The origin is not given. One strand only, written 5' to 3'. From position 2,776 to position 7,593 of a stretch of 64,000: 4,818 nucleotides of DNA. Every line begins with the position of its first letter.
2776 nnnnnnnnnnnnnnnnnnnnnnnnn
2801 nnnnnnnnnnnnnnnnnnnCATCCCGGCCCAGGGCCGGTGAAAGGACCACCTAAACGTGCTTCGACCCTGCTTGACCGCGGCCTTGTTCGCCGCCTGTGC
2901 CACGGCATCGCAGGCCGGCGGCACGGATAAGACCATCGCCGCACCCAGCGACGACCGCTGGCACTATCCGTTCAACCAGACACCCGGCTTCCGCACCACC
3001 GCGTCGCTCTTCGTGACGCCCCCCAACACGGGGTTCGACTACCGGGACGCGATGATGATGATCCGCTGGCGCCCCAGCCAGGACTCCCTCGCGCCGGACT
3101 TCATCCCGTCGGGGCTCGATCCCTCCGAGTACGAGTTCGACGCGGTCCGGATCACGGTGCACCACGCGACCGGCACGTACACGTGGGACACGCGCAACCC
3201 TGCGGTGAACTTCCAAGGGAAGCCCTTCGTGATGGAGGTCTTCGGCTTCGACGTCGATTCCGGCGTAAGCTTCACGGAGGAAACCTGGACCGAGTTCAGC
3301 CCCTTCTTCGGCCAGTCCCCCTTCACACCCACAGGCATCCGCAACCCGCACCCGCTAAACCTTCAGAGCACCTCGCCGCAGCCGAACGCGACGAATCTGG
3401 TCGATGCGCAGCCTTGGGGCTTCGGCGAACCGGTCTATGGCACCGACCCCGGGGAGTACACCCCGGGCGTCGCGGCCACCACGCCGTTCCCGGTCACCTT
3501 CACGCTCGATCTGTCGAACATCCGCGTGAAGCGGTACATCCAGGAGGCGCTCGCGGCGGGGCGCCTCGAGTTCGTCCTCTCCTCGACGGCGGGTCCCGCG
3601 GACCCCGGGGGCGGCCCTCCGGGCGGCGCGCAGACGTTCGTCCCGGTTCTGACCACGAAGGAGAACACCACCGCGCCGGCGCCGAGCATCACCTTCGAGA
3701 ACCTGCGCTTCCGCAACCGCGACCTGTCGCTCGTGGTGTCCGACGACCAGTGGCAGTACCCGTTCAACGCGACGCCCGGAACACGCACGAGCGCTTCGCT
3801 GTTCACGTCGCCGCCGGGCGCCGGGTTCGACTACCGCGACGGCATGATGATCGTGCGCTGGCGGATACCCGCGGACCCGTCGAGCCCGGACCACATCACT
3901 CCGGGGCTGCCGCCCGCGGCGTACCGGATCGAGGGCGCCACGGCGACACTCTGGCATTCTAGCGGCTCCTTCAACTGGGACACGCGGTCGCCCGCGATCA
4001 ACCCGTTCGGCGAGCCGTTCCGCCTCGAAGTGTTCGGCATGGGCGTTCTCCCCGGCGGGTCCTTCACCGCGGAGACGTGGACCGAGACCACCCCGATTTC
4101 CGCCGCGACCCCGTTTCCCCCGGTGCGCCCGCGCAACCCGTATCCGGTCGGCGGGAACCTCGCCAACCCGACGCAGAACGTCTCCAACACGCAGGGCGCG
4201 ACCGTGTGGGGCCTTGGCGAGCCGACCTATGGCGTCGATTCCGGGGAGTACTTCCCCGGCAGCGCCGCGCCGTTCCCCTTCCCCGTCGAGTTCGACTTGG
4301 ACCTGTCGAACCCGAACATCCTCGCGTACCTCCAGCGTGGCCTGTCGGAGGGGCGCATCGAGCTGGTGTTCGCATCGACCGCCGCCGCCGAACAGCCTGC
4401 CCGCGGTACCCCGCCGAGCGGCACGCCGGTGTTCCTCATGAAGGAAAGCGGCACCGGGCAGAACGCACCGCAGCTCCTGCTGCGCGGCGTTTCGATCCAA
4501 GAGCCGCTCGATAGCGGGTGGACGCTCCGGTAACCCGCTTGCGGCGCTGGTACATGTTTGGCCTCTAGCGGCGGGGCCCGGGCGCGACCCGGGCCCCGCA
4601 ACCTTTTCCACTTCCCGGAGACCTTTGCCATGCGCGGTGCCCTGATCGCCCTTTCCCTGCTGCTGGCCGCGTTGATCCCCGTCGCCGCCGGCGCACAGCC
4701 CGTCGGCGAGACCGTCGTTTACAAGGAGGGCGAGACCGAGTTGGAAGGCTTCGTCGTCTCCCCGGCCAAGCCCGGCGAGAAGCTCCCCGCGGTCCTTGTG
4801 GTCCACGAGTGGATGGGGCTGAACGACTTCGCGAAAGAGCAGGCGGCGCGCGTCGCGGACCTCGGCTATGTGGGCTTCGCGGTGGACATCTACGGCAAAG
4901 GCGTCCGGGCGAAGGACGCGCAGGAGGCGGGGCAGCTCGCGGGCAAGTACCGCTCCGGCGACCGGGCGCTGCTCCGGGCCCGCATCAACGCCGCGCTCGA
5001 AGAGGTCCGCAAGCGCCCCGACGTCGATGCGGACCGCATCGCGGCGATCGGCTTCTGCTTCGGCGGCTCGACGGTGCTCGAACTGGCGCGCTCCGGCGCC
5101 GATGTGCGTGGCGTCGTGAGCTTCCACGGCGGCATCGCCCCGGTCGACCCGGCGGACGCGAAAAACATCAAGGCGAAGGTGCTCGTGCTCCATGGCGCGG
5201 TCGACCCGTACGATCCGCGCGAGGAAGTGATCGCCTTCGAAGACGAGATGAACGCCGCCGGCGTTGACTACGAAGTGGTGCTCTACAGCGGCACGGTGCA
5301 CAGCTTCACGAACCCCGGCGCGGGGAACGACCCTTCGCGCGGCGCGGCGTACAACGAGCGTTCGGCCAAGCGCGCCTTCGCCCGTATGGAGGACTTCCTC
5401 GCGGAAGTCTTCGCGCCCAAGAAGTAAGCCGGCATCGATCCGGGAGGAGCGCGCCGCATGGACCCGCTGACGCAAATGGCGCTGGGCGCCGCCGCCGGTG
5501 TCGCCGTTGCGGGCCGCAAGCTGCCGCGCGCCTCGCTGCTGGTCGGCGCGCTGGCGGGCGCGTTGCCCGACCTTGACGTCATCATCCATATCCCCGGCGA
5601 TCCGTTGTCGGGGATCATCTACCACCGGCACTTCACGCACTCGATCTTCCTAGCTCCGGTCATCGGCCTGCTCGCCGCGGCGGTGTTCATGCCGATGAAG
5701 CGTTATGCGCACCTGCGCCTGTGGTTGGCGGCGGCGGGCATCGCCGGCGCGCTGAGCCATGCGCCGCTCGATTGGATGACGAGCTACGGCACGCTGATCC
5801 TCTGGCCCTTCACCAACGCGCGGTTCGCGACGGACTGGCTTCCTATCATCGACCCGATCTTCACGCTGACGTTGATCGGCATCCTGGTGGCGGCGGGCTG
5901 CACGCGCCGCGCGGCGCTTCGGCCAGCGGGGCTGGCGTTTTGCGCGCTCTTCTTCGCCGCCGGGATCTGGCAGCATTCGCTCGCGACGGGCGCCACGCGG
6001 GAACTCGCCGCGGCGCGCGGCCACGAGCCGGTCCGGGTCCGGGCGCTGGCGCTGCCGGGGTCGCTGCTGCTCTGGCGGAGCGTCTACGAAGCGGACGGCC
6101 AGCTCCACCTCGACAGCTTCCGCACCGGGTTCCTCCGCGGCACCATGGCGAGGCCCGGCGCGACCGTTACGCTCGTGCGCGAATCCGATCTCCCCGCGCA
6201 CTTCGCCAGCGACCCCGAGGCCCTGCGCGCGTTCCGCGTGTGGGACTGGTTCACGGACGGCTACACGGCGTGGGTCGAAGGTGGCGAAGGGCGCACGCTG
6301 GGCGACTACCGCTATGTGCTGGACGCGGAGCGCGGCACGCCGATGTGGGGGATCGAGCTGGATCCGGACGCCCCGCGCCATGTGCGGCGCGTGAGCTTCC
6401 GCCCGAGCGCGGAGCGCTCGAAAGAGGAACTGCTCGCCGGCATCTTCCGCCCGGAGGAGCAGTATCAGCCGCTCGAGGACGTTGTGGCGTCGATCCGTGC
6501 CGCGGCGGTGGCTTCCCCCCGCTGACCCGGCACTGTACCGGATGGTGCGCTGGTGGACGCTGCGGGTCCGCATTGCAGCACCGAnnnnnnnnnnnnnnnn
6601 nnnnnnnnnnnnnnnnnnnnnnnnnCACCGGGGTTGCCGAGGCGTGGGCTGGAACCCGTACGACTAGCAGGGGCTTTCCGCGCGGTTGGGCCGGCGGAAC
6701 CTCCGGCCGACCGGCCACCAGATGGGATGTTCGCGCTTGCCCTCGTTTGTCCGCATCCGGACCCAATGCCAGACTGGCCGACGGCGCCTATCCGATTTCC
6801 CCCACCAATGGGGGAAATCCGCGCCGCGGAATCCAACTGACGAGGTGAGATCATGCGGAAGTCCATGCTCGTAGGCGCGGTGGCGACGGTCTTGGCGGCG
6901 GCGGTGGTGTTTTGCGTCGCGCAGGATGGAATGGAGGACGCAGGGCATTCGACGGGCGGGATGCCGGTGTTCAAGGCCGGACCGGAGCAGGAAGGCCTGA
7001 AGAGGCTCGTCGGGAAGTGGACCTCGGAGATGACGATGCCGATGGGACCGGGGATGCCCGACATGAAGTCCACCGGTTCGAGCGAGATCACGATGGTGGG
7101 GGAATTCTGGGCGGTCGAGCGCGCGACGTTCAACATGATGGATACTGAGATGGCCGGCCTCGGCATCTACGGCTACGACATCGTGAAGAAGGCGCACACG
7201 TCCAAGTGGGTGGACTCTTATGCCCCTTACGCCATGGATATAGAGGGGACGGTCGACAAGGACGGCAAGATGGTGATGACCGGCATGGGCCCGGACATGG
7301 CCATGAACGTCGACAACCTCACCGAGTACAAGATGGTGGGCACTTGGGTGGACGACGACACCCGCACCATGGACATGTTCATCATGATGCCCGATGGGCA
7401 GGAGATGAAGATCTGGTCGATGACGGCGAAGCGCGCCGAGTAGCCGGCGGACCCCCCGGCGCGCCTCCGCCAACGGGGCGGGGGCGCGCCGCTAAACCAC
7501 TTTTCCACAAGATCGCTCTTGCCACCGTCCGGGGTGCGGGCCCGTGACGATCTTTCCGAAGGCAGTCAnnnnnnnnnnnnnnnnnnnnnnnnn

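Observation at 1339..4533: GspG-like pseudopilin translationally coupled to two secreted proteins carrying three copies of a novel domain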

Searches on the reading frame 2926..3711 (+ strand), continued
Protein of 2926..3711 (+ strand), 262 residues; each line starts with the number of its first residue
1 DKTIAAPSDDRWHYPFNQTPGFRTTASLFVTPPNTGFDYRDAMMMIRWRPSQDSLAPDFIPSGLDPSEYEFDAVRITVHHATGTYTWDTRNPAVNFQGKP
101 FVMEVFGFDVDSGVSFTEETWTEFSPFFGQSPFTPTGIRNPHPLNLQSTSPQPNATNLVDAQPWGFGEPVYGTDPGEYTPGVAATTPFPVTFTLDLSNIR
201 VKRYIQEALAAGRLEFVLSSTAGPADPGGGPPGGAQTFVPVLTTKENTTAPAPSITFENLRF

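Call 61: fold_search(model_id=the predicted structure, library=pdb)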
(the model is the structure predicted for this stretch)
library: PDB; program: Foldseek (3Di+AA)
matches with E <= 10: 262; with E <= 0.001: 2
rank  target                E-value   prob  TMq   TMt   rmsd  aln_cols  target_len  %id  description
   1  8wab_A                7.7e-05  1.00  0.42  0.57   6.6       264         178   11  Crystal structure of a chondroitin sulfate-binding carbohydrate binding module of a chondroitinase (released 2024-01-17)
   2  8wab_B                1.4e-04  1.00  0.43  0.59   6.5       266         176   10  Crystal structure of a chondroitin sulfate-binding carbohydrate binding module of a chondroitinase (released 2024-01-17)
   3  3s30_A                4.1e-02  0.15  0.19  0.19  14.7       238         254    9  Crystal structure of a putative glycoside hydrolase (BVU_0247) from Bacteroides vulgatus ATCC 8482 at 2.46 A resolutio (released 2011-06-08)
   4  6sf2_F                5.7e-02  0.60  0.28  0.41   9.9       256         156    8  Ternary complex of human bone morphogenetic protein 9 (BMP9) growth factor domain, its prodomain and extracellular dom (released 2020-04-08)
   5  3s30_B                1.3e-01  0.11  0.20  0.20  13.2       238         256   10  Crystal structure of a putative glycoside hydrolase (BVU_0247) from Bacteroides vulgatus ATCC 8482 at 2.46 A resolutio (released 2011-06-08)
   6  4yci_B                1.9e-01  0.38  0.31  0.41   9.5       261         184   11  non-latent pro-bone morphogenetic protein 9 (released 2015-03-04)
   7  3vhn_B                2.0e-01  0.06  0.19  0.19  15.8       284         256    7  Y61G mutant of Cellulase 12A from thermotoga maritima (released 2012-07-11)
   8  9vjj_A                2.3e-01  0.10  0.20  0.18  15.9       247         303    7  Crystal Structure of human Latent TGF-beta1 in complex with SOF10 (released 2026-02-04)
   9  3o7o_B                2.6e-01  0.06  0.18  0.18  14.0       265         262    7  Use of synthetic symmetrization in the crystallization and structure determination of CelA from Thermotoga maritima (released 2010-12-01)
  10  7mkr                  2.8e-01  0.09  0.26  0.27  14.2       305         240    9  Crystal structure of the GH12 domain from Acidothermus cellulolyticus GuxA (released 2022-05-04)
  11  8wok_B                3.3e-01  0.03  0.15  0.15  17.7       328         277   10  Crystal structure of PL7 family alginate lyase AlyMc (released 2024-10-16)
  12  8i3w_A                3.5e-01  0.02  0.12  0.05  20.1       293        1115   12  BANAL-20-236 Spike trimer (released 2024-01-24)
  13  3vhn_A                3.7e-01  0.06  0.19  0.19  16.0       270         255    6  Y61G mutant of Cellulase 12A from thermotoga maritima (released 2012-07-11)
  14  3amn_A                3.9e-01  0.06  0.18  0.18  14.5       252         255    9  E134C-Cellobiose complex of cellulase 12A from thermotoga maritima (released 2011-03-16)
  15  3o7o_A                3.9e-01  0.01  0.12  0.12  20.7       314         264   11  Use of synthetic symmetrization in the crystallization and structure determination of CelA from Thermotoga maritima (released 2010-12-01)
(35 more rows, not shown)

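Call 73: find_related_loci(query=A1, collection=metagenome_contigs, flank=6000)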
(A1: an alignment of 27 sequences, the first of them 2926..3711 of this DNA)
Query A1 (262 aa) in metagenome_contigs; peptide patterns used: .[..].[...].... (x = any residue, [..] = any of these).
270 stretches matched a pattern; 249 encode a relative of the query (tblastn E <= 1e-3); the best 80 are kept; 80 distinct loci.
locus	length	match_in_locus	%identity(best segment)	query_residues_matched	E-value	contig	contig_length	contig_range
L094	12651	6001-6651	34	7-246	5e-29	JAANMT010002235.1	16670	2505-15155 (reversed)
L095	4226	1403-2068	38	7-222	8e-29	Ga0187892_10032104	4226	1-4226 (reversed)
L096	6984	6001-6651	34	7-246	5e-29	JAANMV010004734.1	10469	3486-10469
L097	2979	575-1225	33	7-246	2e-28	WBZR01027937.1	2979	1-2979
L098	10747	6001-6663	37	7-220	3e-27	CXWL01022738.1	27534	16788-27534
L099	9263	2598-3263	35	3-222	1e-25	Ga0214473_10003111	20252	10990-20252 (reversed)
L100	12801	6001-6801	30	7-246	4e-25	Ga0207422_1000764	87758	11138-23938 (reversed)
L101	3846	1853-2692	31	7-257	4e-25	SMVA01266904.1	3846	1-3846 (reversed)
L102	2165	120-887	33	1-258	3e-24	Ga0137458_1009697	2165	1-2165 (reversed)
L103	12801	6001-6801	30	7-246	1e-23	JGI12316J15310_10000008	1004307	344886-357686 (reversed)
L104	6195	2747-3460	33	7-250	7e-23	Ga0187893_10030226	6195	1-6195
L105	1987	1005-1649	34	7-214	3e-22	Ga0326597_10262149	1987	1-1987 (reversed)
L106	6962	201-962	31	4-228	5e-22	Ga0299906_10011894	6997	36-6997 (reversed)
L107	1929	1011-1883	30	7-261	6e-22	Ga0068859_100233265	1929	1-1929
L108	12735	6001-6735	30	1-220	6e-22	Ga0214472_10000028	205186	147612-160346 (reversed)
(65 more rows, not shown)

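Call 76: search_protein_families(library=pfam, proteins=[L012:3227-4774:+, L012:8520-9449:+, L012:9940-11607:+, L030:4232-5239:+, L030:9073-10101:+, L030:10201-11238:+, L011:689-4573:+, L011:5040-5822:+, L011:7142-7969:+, L012:2620-3099:+], max_evalue=0.001)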
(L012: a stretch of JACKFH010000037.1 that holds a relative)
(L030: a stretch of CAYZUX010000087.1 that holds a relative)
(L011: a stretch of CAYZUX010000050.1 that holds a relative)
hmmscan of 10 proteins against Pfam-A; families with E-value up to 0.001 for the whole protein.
L012:3227-4774:+ (516 aa): 10 families
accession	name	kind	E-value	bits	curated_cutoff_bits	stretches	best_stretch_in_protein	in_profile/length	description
PF07719.23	TPR_2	-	1.8e-12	46.8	27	0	437-465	3-31/34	Tetratricopeptide repeat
PF13414.12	TPR_11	-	7.4e-12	45.2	26.8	1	448-483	7-42/42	TPR repeat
PF00515.34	TPR_1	-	5e-10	39.2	27.8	0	437-465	3-31/34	Tetratricopeptide repeat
PF13428.12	TPR_14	-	1.3e-08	35.1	23.5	0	470-510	2-42/44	Tetratricopeptide repeat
PF13432.12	TPR_16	-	2e-08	35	32.7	1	448-497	10-59/65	Tetratricopeptide repeat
PF14559.12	TPR_19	-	1.6e-06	28.8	25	0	415-462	5-52/68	Tetratricopeptide repeat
PF23914.1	TPR_CcmH_CycH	-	7.6e-05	23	42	1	431-505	46-123/158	Cytochrome c-type biogenesis protein H TPR domain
PF13181.12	TPR_8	-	7.8e-05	23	25.7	0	438-465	4-31/34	Tetratricopeptide repeat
PF13424.12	TPR_12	-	0.00015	22.3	30.1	0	439-496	7-65/77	Tetratricopeptide repeat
PF13431.12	TPR_17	-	0.00018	22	24.4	0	424-455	2-33/34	Tetratricopeptide repeat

L012:8520-9449:+ (310 aa): 1 family
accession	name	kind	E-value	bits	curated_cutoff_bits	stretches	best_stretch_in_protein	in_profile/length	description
PF20311.3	DUF6607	-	2e-82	277.2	27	1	23-307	10-294/296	Family of unknown function (DUF6607)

L012:9940-11607:+ (556 aa): 0 families

L030:4232-5239:+ (336 aa): 2 families
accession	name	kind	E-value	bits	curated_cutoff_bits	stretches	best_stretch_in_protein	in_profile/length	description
PF13620.12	CarboxypepD_reg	-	6.6e-09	36.4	32.3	1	93-154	1-68/82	Carboxypeptidase regulatory-like domain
PF13715.12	CarbopepD_reg_2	-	7.7e-05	23.1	32.2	1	94-152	1-61/88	CarboxypepD_reg-like domain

L030:9073-10101:+ (343 aa): 2 families
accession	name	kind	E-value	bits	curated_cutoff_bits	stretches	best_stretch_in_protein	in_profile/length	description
PF01903.22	CbiX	-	4.7e-15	56.2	22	1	75-187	1-95/106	CbiX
PF00762.24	Ferrochelatase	-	0.00073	19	27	0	95-221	80-195/317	Ferrochelatase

L030:10201-11238:+ (346 aa): 1 family
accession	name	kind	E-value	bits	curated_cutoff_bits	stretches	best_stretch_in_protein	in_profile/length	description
PF20311.3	DUF6607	-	1.2e-88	297.6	27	1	50-318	13-280/296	Family of unknown function (DUF6607)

L011:689-4573:+ (1295 aa): 1 family
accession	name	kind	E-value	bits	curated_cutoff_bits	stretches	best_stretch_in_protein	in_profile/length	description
PF10633.15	NPCBM_assoc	-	5.9e-05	23.6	24.4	1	214-285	3-75/78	NPCBM-associated, NEW3 domain of alpha-galactosidase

L011:5040-5822:+ (261 aa): 1 family
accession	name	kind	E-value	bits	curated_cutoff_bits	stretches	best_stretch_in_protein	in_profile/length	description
PF03309.20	Pan_kinase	-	3.4e-60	203.9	24.7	1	9-209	1-205/205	Type III pantothenate kinase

L011:7142-7969:+ (276 aa): 1 family
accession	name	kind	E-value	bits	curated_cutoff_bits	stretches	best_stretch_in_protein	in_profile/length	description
PF01408.29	GFO_IDH_MocA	-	1.7e-21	77.6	24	1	92-222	2-119/120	Oxidoreductase family, NAD-binding Rossmann fold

L012:2620-3099:+ (160 aa): 0 families

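Call 78: search_protein_families(library=pfam, proteins=[L086:2996-4270:+, L086:3053-4375:-, L086:6952-8124:+, L086:6874-8037:-, L086:6984-7754:+, L086:1184-2593:-, L086:1203-1925:+, L086:1922-2608:+, L086:810-1988:-], max_evalue=0.001)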
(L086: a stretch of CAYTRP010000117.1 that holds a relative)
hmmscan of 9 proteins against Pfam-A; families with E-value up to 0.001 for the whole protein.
L086:2996-4270:+ (424 aa): 2 families
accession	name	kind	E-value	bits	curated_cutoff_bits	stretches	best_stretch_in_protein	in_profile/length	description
PF05193.26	Peptidase_M16_C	-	3.6e-29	102.3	23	1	196-346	25-180/181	Peptidase M16 inactive domain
PF00675.25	Peptidase_M16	-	7e-28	97.8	22.3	1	26-171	2-147/149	Insulinase (Peptidase family M16)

L086:3053-4375:- (440 aa): 0 families

L086:6952-8124:+ (390 aa): 2 families
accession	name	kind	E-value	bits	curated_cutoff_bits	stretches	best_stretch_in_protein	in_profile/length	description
PF07690.21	MFS_1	-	1.5e-29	103.4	33.4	1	44-371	4-336/347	Major Facilitator Superfamily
PF00083.30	Sugar_tr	-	0.00017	21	22.3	1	64-199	43-175/452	Sugar (and other) transporter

L086:6874-8037:- (387 aa): 0 families

L086:6984-7754:+ (256 aa): 0 families

L086:1184-2593:- (469 aa): 0 families

L086:1203-1925:+ (240 aa): 0 families

L086:1922-2608:+ (228 aa): 0 families

L086:810-1988:- (392 aa): 0 families

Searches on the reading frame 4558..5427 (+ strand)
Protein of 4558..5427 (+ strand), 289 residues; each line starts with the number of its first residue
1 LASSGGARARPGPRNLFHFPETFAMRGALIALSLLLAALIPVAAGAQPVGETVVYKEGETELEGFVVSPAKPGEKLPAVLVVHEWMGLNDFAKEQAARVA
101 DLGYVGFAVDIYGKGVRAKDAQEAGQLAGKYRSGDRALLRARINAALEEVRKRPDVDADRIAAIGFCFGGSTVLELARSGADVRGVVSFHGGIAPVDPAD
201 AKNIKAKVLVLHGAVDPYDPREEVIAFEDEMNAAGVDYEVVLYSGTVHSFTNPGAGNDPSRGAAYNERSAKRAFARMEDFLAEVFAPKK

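Call 3: search_protein_families(library=pfam, proteins=[window:4558-5427:+], max_evalue=1)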
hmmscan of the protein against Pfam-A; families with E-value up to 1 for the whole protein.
window:4558-5427:+ (289 aa): 11 families
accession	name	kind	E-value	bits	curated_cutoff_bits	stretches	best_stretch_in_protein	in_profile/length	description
PF01738.24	DLH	-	1.9e-49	168.7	21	1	63-284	2-216/217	Dienelactone hydrolase family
PF00326.27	Peptidase_S9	-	5.2e-09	36.3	22.6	2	193-257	132-196/213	Prolyl oligopeptidase family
PF02230.22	Abhydrolase_2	-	3.5e-05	24.2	23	1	150-251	101-202/217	Phospholipase/Carboxylesterase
PF03403.19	PAF-AH_p_II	-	0.00028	20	20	1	153-249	215-308/372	Platelet-activating factor acetylhydrolase, isoform II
PF05448.18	AXE1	-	0.00067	19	21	1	59-183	66-200/321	Acetyl xylan esterase (AXE1)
PF12146.15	Hydrolase_4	-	0.0012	18.6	27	1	200-251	186-235/239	Serine aminopeptidase, S33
PF12740.14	PETase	-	0.0018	18.2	28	1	146-253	112-216/263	PET hydrolase-like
PF08840.17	BAAT_C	-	0.0065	17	20.9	1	146-196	9-59/210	BAAT / Acyl-CoA thioester hydrolase C terminal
PF02129.25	Peptidase_S15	-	0.01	16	23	0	60-115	3-63/262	X-Pro dipeptidyl-peptidase (S15 family)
PF07859.19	Abhydrolase_3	-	0.021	15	25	1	206-251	166-209/210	alpha/beta hydrolase fold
PF06500.17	FrsA-like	-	0.11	11.7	22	1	145-178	251-284/414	Esterase FrsA-like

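Call 4: search_protein_families(library=ncbifam, proteins=[window:4558-5427:+], max_evalue=1)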
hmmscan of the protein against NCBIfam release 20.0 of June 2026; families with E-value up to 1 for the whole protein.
window:4558-5427:+ (289 aa): 7 families
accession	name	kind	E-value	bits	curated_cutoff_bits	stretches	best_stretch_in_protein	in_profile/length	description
NF041440.1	hydrolase_YghX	exception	1.8e-24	86.4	460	1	52-280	70-287/292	YghX family hydrolase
NF047920.1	lactonase_UilS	equivalog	1.7e-05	24.7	400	1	68-188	17-127/285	UilS family quorum-quenching N-acyl-homoserine lactonase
NF008525.0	PRK11460.1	equivalog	0.0042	16.4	191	1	147-240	91-183/232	esterase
NF058653.1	LipP1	equivalog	0.0048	15.8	350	1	208-258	239-287/300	LipP1 family hormone-sensitive lipase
NF033523.0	lasso_peptidase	equivalog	0.022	13.5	400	1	103-174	436-509/638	Atxe2 family lasso peptide isopeptidase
NF003460.0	PRK05077.1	equivalog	0.045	12.5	477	1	145-187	251-294/414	esterase FrsA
NF053518.1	DipepPtdsDpp5Prph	equivalog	0.051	12.1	900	1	145-178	492-525/655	dipeptidyl-peptidase Dpp5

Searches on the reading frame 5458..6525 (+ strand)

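Call 3: search_protein_families(library=pfam, proteins=[window:5458-6525:+], max_evalue=1)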
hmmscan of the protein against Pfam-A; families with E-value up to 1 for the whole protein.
window:5458-6525:+ (355 aa): 1 family
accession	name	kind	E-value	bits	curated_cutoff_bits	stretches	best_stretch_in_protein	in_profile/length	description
PF04307.19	YdjM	-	4e-33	114.8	29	1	1-172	1-172/176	YdjM inner membrane protein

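Call 4: search_protein_families(library=ncbifam, proteins=[window:5458-6525:+], max_evalue=1)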
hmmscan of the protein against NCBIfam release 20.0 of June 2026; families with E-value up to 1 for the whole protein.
window:5458-6525:+ (355 aa): 1 family
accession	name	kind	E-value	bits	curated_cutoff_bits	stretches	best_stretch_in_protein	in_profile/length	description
NF008651.0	PRK11648.1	equivalog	0.00024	20.9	216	1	48-131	63-139/196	metal-dependent hydrolase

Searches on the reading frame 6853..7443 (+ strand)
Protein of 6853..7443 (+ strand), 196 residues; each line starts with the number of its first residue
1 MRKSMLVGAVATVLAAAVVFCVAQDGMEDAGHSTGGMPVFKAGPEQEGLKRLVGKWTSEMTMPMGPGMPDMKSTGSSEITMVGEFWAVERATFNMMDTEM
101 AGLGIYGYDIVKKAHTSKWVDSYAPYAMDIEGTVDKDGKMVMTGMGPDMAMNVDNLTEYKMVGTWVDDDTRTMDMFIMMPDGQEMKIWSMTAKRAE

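Call 3: search_protein_families(library=pfam, proteins=[window:6853-7443:+], max_evalue=1)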
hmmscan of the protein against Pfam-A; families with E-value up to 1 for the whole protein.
window:6853-7443:+ (196 aa): 1 family
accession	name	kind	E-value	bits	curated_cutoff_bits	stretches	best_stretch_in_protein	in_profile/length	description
PF07617.17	DUF1579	-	4.5e-32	111.5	25.2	1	43-194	3-155/155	Protein of unknown function (DUF1579)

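Call 4: search_protein_families(library=ncbifam, proteins=[window:6853-7443:+], max_evalue=1)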
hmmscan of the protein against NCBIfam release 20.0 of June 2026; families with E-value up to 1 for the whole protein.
window:6853-7443:+ (196 aa): 1 family
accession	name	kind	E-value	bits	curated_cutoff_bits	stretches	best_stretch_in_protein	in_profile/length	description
NF038083.1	CU044_5270_fam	subfamily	0.062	13.1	100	1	3-36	30-63/284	CU044_5270 family protein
